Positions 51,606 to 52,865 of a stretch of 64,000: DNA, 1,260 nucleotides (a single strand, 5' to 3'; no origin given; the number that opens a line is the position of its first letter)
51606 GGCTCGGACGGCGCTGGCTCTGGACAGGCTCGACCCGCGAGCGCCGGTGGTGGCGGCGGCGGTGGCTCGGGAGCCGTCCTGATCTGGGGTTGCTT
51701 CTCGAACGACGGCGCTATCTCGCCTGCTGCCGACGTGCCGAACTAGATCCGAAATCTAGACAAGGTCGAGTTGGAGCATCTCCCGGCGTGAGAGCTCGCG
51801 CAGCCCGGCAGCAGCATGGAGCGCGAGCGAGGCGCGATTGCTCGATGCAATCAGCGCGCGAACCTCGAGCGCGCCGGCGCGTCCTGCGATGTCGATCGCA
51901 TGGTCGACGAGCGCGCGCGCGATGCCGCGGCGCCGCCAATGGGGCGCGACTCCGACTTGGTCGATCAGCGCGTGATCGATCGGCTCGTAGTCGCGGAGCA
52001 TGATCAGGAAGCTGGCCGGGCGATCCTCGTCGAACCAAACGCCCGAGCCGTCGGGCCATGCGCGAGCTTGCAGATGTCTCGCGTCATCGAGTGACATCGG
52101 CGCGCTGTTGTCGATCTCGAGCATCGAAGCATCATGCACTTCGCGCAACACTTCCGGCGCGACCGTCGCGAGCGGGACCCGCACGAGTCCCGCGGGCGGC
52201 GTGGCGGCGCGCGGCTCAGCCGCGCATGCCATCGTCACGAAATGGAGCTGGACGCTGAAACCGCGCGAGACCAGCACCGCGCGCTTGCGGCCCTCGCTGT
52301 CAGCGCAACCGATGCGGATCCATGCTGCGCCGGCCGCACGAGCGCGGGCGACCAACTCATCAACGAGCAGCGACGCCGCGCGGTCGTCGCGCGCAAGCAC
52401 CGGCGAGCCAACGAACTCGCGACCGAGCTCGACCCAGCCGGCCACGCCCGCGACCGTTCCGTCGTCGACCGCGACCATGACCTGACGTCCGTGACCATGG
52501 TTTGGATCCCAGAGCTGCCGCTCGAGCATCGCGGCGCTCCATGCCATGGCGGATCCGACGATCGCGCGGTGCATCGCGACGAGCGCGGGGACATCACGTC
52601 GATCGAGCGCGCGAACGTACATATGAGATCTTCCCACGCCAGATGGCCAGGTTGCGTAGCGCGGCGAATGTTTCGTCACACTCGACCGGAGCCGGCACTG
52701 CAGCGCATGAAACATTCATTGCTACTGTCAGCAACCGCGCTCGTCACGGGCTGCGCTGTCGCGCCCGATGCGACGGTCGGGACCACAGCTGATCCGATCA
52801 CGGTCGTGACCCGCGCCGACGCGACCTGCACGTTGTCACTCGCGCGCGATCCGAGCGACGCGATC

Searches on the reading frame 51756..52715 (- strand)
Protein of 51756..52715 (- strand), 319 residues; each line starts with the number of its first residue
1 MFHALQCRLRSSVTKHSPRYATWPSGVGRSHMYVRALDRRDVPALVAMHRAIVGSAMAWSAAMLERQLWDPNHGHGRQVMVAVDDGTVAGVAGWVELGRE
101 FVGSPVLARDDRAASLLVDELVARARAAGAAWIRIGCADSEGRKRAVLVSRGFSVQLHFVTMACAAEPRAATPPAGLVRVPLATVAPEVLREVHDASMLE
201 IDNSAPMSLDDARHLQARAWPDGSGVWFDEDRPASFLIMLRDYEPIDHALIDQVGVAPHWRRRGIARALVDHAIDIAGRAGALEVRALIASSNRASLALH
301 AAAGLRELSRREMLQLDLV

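Call 106: search_protein_families(library=pfam, proteins=[window:51756-52715:-], max_evalue=0.01)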
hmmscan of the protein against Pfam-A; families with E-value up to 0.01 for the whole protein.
window:51756-52715:- (319 aa): 7 families
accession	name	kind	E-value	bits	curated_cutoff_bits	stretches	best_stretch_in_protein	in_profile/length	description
PF00583.31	Acetyltransf_1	-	6.5e-16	59.1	20.7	1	202-304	16-115/116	Acetyltransferase (GNAT) family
PF13508.13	Acetyltransf_7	-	1.7e-07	31.9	27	1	229-288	10-67/84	Acetyltransferase (GNAT) domain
PF13527.13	Acetyltransf_9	-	0.0002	21.8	25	0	244-280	68-104/127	Acetyltransferase (GNAT) domain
PF13302.13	Acetyltransf_3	-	0.00075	20.6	25.4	1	206-305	31-137/138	Acetyltransferase (GNAT) domain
PF13673.13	Acetyltransf_10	-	0.0011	19.4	23.6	1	230-293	39-96/128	Acetyltransferase (GNAT) domain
PF18014.7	Acetyltransf_18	-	0.0011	19.1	22.7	1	78-166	27-112/124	Acetyltransferase (GNAT) domain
PF14542.12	Acetyltransf_CG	-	0.0013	19.2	30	0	248-281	24-57/80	GCN5-related N-acetyl-transferase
